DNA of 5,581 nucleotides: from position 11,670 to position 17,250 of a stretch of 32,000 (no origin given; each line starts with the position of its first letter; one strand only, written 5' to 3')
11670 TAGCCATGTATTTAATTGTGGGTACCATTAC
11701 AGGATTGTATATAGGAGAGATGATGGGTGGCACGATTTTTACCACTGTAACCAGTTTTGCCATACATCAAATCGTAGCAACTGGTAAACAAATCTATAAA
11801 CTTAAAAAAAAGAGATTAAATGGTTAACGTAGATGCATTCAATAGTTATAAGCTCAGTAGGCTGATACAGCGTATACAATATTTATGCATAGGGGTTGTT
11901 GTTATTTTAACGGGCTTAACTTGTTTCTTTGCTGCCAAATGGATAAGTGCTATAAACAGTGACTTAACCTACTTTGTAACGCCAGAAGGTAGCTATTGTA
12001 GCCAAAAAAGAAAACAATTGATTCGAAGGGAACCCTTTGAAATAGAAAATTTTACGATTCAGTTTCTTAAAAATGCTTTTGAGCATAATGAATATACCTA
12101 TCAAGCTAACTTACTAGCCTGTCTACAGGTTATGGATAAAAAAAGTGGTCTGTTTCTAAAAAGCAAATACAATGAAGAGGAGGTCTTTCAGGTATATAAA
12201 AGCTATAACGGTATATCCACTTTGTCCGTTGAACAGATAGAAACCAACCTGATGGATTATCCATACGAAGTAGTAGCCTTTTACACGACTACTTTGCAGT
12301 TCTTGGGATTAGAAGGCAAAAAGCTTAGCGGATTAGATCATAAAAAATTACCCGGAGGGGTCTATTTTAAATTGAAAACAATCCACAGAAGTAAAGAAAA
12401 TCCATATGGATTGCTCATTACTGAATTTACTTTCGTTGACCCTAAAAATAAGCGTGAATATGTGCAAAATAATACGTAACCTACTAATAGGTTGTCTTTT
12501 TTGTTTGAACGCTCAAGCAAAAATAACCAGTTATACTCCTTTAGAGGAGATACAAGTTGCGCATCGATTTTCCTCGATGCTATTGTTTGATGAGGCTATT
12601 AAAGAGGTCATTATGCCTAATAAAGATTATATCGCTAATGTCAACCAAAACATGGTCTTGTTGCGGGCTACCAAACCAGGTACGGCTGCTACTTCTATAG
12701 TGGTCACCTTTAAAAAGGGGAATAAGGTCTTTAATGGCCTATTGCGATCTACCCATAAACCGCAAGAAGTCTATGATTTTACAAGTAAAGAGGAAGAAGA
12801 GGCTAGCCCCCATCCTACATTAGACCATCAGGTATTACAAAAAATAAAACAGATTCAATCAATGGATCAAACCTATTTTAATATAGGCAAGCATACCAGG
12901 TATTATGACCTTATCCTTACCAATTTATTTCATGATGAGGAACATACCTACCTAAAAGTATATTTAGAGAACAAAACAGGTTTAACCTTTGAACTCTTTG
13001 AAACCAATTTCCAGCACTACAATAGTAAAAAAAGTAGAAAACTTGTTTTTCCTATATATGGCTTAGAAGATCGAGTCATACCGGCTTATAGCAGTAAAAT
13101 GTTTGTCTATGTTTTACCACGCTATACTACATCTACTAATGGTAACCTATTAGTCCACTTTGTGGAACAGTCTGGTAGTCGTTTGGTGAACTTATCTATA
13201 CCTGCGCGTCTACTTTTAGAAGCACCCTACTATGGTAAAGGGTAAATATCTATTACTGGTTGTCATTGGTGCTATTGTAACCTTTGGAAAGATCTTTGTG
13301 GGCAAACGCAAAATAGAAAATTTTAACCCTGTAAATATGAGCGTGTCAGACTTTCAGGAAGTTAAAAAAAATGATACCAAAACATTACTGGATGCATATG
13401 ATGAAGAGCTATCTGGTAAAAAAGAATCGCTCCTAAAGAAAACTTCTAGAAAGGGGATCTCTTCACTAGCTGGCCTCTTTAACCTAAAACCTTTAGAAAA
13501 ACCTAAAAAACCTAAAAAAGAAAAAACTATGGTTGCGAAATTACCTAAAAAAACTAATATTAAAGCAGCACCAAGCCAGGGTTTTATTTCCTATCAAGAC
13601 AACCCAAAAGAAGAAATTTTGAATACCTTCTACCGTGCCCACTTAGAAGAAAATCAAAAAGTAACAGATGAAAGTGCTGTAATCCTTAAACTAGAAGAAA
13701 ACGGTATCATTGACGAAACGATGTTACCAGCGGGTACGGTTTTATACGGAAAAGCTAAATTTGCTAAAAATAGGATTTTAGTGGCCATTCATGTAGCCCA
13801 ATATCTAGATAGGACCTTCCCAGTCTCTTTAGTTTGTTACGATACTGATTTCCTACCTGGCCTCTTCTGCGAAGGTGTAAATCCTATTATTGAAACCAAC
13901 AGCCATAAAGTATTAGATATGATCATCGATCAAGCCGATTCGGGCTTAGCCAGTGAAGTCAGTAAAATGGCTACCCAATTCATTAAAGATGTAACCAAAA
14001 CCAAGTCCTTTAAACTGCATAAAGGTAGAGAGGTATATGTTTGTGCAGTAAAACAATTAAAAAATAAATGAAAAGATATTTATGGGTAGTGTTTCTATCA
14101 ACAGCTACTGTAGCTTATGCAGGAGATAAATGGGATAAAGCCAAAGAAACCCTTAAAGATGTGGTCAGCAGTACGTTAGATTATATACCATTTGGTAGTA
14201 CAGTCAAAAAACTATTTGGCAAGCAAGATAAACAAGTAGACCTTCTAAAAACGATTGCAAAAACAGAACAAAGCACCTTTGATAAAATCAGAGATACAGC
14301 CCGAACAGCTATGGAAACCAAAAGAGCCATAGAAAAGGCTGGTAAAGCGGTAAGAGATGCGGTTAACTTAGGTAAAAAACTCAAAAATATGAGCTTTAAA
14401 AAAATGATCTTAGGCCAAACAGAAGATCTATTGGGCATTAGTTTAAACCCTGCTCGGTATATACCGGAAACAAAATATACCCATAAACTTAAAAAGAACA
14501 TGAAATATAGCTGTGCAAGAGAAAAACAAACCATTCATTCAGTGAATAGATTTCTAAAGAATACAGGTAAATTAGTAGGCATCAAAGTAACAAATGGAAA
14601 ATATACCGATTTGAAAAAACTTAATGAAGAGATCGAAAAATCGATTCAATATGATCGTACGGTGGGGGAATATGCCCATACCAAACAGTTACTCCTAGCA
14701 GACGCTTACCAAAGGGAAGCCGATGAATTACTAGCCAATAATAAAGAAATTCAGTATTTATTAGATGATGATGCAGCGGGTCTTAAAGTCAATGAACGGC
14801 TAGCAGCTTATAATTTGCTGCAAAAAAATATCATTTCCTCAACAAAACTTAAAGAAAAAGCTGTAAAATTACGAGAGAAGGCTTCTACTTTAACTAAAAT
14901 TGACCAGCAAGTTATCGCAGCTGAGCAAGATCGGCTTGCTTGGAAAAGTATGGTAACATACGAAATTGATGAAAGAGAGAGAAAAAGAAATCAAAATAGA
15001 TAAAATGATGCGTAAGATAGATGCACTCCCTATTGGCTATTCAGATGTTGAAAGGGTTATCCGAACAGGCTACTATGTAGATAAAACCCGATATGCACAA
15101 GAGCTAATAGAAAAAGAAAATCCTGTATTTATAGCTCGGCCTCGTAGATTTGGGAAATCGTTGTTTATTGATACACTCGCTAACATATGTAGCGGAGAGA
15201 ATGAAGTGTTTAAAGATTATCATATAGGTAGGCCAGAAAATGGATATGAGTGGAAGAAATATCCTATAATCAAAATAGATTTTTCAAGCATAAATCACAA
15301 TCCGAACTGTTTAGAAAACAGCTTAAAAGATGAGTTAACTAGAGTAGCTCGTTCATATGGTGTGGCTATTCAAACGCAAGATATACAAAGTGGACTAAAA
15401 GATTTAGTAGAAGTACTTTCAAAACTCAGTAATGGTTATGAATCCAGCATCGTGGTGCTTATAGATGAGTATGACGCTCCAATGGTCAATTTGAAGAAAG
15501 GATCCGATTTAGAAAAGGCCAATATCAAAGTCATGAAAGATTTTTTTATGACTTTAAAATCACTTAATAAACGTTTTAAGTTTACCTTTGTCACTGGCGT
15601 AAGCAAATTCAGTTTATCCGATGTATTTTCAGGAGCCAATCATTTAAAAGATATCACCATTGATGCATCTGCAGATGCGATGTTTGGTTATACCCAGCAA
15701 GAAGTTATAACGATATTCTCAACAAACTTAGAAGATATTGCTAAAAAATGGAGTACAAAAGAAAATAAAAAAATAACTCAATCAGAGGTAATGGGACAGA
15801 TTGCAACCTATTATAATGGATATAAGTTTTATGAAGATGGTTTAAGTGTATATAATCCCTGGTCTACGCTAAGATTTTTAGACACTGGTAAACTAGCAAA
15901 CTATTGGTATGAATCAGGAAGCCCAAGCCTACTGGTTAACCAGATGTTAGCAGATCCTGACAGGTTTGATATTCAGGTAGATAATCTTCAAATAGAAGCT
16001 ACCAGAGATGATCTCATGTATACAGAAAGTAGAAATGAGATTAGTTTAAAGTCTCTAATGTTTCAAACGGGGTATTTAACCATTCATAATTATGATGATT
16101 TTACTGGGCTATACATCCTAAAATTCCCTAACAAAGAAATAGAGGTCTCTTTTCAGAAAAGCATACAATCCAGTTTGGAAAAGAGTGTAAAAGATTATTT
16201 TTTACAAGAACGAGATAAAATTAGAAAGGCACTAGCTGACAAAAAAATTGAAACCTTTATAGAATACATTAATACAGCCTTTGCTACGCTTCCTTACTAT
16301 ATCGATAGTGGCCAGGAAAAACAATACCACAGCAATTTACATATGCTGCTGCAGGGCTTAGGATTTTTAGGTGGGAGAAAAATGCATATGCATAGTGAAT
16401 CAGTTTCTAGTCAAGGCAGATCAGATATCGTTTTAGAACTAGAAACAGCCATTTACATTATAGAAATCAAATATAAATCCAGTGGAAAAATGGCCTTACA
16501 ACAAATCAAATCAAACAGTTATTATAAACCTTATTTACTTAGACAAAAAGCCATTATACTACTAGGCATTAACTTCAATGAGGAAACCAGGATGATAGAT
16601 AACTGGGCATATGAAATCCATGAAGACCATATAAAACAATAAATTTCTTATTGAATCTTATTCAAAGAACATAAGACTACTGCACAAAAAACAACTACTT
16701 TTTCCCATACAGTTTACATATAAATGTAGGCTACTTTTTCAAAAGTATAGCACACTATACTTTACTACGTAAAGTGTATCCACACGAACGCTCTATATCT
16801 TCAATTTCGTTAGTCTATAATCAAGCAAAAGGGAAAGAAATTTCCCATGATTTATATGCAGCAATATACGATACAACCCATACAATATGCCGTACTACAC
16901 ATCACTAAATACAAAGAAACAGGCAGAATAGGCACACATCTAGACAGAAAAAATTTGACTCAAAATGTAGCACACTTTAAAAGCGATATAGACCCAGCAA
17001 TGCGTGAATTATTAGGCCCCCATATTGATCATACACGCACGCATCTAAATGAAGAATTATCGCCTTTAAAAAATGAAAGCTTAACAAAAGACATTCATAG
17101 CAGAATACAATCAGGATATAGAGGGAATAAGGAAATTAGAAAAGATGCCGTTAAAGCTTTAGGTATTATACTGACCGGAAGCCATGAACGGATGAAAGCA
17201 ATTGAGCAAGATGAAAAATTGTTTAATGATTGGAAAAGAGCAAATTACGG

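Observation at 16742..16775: Hairpin upstream of the relaxase is nearly identical to the Firmicute pMV158/RSA-type MobV oriT core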

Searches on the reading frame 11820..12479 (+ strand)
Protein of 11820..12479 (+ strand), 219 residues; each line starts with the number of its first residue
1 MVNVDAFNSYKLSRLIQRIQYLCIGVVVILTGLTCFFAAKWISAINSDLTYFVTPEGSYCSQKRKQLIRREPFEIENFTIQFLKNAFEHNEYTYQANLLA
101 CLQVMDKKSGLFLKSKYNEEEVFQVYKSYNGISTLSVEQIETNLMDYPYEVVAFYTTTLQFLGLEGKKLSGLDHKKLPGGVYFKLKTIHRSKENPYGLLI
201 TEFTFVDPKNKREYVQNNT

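Call 36: search_protein_families(library=pfam, proteins=[window:11820-12479:+], max_evalue=0.01)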
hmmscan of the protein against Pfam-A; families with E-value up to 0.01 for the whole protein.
window:11820-12479:+ (219 aa): 0 families

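Call 44: search_protein_families(library=ncbifam, proteins=[window:11820-12479:+], max_evalue=0.001)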
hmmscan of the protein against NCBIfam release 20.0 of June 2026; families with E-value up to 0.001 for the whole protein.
window:11820-12479:+ (219 aa): 1 family
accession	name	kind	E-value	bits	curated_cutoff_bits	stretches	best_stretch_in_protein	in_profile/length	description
TIGR03781.1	Bac_Flav_CT_K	equivalog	9.8e-05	22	152.45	1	16-210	11-196/202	conjugative transposon protein TraK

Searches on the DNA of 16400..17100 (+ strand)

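Call 7: search_dna_similar(query=window:16690-16850:+, collection=plasmids, mode=distant, max_evalue=10, max_rows=40)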
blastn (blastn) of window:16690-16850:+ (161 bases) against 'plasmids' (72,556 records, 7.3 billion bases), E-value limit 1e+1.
Records with a match: 648; places in all: 682; records where one place covers at least 80% of the query: 0.
Best place of each record, by identity: >=99% 1; 95-99% 15; 90-95% 242; 80-90% 389; 60-80% 1.
By first word of the organism name: Enterococcus 407; Staphylococcus 48; Bacillus 38; Streptococcus 32; Lactococcus 14; Ligilactobacillus 11; Lactiplantibacillus 8; Latilactobacillus 6; Clostridium 6; Vagococcus 6; and 31 more.
By predicted mobility (MOB-suite, as given by PLSDB): mobilizable 519; non-mobilizable 74; conjugative 55.
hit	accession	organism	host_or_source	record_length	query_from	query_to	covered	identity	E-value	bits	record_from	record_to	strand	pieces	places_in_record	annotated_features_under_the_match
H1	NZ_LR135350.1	Enterococcus faecium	-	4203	53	105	33%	81.5%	1e-2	46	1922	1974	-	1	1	none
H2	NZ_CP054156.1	Streptococcus salivarius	Homo sapiens,single culture,oral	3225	53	105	33%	81.5%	1e-2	46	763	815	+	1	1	none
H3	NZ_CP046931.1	Brachyspira hyodysenteriae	Sus scrofa domesticus,Fecal swab,feces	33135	7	60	34%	75.9%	5e+0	37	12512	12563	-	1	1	rfbG: CDP-glucose 4,6-dehydratase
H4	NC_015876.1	Streptococcus pseudopneumoniae IS7493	-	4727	57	105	30%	80.0%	2e+0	39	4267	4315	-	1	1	none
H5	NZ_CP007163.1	Virgibacillus sp. SK37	-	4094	46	88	27%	81.4%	1e-1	43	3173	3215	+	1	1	none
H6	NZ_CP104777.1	Pediococcus inopinatus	single cell,kimchi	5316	46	84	24%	87.5%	1e-2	47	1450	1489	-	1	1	none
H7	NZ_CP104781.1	Pediococcus inopinatus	single cell,kimcihi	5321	46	84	24%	87.5%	1e-2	47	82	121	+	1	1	none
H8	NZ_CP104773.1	Pediococcus inopinatus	single cell,kimcihi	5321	46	84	24%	87.5%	1e-2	47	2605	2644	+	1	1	none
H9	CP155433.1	Pediococcus inopinatus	Kimchi,cell cuture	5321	46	84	24%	87.5%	1e-2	47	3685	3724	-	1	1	none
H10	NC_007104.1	Bacillus cereus E33L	-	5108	53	88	22%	94.6%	2e-5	55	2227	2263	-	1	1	none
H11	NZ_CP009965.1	Bacillus cereus E33L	Microbial isolate culture,Animal, ...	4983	53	88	22%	94.6%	2e-5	55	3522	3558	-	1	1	none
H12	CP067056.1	Bacillus mycoides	soil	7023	53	88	22%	94.6%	2e-5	55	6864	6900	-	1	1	none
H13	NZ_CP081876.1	Bacillus toyonensis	Environment,soil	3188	53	88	22%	94.6%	2e-5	55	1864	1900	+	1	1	none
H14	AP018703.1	Latilactobacillus curvatus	kabura-zushi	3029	50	89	25%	85.0%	1e-1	43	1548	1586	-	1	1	none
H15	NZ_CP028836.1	Enterococcus faecalis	dairy cattle,cell culture,milk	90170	53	88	22%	94.4%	6e-6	57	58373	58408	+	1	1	none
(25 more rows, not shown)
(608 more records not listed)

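Call 11: get_annotated_region(hit=H10, flank=2000)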
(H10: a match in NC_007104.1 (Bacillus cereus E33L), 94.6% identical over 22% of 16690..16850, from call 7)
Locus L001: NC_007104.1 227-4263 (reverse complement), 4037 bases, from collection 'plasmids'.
description: Bacillus cereus E33L plasmid pE33L5, complete sequence
organism: Bacillus cereus E33L (NCBI taxid 288681)
taxonomy: Bacteria; Bacillota; Bacilli; Bacillales; Bacillaceae; Bacillus; Bacillus cereus; Bacillus cereus E33L
host: -; source: -; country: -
typing (MOB-suite, as given by PLSDB): mobilizable; replicon rep_cluster_1892; relaxase MOBV
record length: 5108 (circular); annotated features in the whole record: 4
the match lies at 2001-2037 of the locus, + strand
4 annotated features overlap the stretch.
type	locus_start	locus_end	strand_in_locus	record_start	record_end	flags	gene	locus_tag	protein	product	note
CDS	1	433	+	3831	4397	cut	-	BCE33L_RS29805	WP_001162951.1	replication/maintenance protein RepL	GO:0006260 - DNA replication [Evidence IEA]; GO:0006276 - plasmid maintenance [Evidence IEA]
CDS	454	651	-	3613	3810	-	-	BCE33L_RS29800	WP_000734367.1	hypothetical protein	-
CDS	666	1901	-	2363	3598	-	mobV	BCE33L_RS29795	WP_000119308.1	MobV family relaxase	GO:0006310 - DNA recombination [Evidence IEA]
CDS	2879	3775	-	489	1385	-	-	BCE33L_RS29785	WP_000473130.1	hypothetical protein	-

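Call 12: get_annotated_region(hit=H15, flank=2500)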
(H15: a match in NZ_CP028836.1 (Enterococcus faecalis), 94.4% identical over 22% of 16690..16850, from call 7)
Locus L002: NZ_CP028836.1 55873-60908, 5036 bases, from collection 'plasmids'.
description: Enterococcus faecalis strain FC plasmid unnamed1, complete sequence
organism: Enterococcus faecalis (NCBI taxid 1351)
taxonomy: Bacteria; Bacillota; Bacilli; Lactobacillales; Enterococcaceae; Enterococcus; Enterococcus faecalis
host: -; source: dairy cattle,cell culture,milk; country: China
typing (MOB-suite, as given by PLSDB): mobilizable; replicon rep_cluster_1118,rep_cluster_992; relaxase MOBP,MOBT,MOBV
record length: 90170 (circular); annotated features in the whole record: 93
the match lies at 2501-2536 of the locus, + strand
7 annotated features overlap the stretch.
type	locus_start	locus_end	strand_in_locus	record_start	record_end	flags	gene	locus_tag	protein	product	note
CDS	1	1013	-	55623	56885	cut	mobV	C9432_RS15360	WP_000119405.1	MobV family relaxase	GO:0006310 - DNA recombination [Evidence IEA]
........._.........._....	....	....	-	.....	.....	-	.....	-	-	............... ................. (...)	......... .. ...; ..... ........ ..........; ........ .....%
predicted_resistance_gene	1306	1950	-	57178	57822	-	catA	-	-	type A-8 chloramphenicol O-acetyltransferase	predicted by amrfinderplus; class PHENICOL; identity 97.21%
CDS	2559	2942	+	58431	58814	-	-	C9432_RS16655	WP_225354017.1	hypothetical protein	-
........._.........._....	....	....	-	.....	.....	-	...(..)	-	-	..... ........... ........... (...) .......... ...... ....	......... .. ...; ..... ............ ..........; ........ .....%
predicted_resistance_gene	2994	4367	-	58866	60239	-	tet(L)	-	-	tetracycline efflux MFS transporter Tet(L)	predicted by amrfinderplus; class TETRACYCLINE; identity 100.0%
predicted_resistance_gene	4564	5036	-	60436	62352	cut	tet(M)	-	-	tetracycline resistance ribosomal protection protein Tet(M)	predicted by amrfinderplus; class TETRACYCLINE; identity 100.0%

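Call 13: get_annotated_region(hit=H1, flank=2000)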
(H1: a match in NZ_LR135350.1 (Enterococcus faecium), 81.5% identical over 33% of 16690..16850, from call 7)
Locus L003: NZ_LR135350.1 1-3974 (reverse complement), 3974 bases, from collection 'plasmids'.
description: Enterococcus faecium isolate E8202 plasmid 7
organism: Enterococcus faecium (NCBI taxid 1352)
taxonomy: Bacteria; Bacillota; Bacilli; Lactobacillales; Enterococcaceae; Enterococcus; Enterococcus faecium
host: -; source: -; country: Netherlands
typing (MOB-suite, as given by PLSDB): mobilizable; replicon Inc11; relaxase MOBV
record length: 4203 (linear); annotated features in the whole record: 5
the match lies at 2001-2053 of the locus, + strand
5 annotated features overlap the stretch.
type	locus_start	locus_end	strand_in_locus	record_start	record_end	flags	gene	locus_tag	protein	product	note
CDS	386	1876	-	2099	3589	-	mobV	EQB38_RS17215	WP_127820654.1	MobV family relaxase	GO:0006310 - DNA recombination [Evidence IEA]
CDS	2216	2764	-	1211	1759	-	-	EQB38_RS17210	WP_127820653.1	DNA-binding protein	-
CDS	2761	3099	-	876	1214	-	-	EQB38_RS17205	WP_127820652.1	hypothetical protein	-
CDS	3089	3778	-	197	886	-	-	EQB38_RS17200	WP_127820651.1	replication protein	-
CDS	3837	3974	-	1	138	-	-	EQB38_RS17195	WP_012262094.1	plasmid copy number transcriptional regulator CopA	-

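Call 46: search_rna_families(source=window, start=16400, end=17100, threshold=evalue, max_evalue=1)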
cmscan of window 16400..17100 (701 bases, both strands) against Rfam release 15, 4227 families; matches with E-value up to 1: 1.
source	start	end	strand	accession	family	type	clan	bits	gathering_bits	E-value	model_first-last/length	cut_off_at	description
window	16490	16554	+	RF01414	Dicty_Class_I_RNA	Gene;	-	19.1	41.5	0.91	2-53/56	no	Class I RNA from Dictyostelium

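Call 51: get_annotated_region(hit=H2, flank=1600)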
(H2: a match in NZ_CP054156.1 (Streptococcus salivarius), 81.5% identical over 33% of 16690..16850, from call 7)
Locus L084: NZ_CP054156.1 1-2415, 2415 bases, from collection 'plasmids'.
description: Streptococcus salivarius strain DB-B5 plasmid pIKMIN-B503, complete sequence
organism: Streptococcus salivarius (NCBI taxid 1304)
taxonomy: Bacteria; Bacillota; Bacilli; Lactobacillales; Streptococcaceae; Streptococcus; Streptococcus salivarius
host: -; source: Homo sapiens,single culture,oral; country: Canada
typing (MOB-suite, as given by PLSDB): mobilizable; relaxase MOBV
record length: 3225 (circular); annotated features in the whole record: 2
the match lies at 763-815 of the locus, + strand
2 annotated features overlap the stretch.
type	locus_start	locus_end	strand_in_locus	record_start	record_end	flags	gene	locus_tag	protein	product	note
CDS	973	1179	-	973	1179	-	-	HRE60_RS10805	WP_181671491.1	hypothetical protein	-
CDS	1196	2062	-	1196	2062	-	-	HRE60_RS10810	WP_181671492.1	replication initiation protein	GO:0006270 - DNA replication initiation [Evidence IEA]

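Call 52: get_annotated_region(hit=H5, flank=2000)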
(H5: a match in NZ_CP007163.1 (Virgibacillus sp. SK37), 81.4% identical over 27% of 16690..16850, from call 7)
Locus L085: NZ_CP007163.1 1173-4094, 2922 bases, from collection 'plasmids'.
description: Virgibacillus sp. SK37 plasmid pSK37064, complete sequence
organism: Virgibacillus sp. SK37 (NCBI taxid 403957)
taxonomy: Bacteria; Bacillota; Bacilli; Bacillales; Bacillaceae; Virgibacillus; Virgibacillus sp. SK37
host: -; source: -; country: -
typing (MOB-suite, as given by PLSDB): non-mobilizable
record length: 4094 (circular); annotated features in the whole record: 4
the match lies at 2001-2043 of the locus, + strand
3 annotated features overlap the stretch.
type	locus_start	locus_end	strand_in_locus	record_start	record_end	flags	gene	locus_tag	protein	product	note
CDS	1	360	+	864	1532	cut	-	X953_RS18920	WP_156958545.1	hypothetical protein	-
CDS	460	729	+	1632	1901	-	-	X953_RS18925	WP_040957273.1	hypothetical protein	-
CDS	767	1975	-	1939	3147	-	mobV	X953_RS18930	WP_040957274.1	MobV family relaxase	GO:0006310 - DNA recombination [Evidence IEA]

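Call 53: get_annotated_region(hit=H6, flank=2000)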
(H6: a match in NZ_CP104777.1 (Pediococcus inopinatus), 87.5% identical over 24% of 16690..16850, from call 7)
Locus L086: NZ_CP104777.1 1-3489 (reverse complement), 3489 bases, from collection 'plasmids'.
description: Pediococcus inopinatus strain BB2 plasmid pCM-BB2-3, complete sequence
organism: Pediococcus inopinatus (NCBI taxid 114090)
taxonomy: Bacteria; Bacillota; Bacilli; Lactobacillales; Lactobacillaceae; Pediococcus; Pediococcus inopinatus
host: -; source: single cell,kimchi; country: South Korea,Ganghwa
typing (MOB-suite, as given by PLSDB): non-mobilizable
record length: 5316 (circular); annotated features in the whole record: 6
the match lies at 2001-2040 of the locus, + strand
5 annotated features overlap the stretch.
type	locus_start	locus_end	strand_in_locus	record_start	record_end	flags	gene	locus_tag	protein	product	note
CDS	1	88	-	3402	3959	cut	lepB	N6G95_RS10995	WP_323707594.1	signal peptidase I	GO:0009306 - protein secretion [Evidence IEA]; GO:0006465 - signal peptide processing [Evidence IEA]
CDS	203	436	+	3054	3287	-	-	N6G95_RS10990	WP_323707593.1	hypothetical protein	-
CDS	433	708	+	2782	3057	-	-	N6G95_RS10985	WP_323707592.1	hypothetical protein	-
CDS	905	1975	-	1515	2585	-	mobV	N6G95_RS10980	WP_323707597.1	MobV family relaxase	GO:0006310 - DNA recombination [Evidence IEA]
CDS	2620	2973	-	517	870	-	-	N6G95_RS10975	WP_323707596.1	hypothetical protein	-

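Call 54: get_annotated_region(hit=H14, flank=1500)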
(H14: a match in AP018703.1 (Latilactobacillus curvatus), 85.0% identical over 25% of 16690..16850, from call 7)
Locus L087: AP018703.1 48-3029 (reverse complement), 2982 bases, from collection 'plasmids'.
description: Lactobacillus curvatus NFH-Km12 plasmid NFH-Km12_plasmid4 DNA, complete genome
organism: Latilactobacillus curvatus (NCBI taxid 28038)
taxonomy: Bacteria; Bacillota; Bacilli; Lactobacillales; Lactobacillaceae; Latilactobacillus; Latilactobacillus curvatus
host: -; source: kabura-zushi; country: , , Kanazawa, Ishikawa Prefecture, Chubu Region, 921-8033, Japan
typing (MOB-suite, as given by PLSDB): non-mobilizable; replicon rep_cluster_1825
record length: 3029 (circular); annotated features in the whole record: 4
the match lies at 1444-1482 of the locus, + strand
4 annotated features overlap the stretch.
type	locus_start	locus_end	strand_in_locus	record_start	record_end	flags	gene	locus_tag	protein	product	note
CDS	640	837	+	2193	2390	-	-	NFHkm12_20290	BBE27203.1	hypothetical protein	-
CDS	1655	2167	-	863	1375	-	-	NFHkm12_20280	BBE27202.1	hypothetical protein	-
CDS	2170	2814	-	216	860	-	-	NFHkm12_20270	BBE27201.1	replication protein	-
CDS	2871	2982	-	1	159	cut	-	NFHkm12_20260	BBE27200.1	hypothetical protein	-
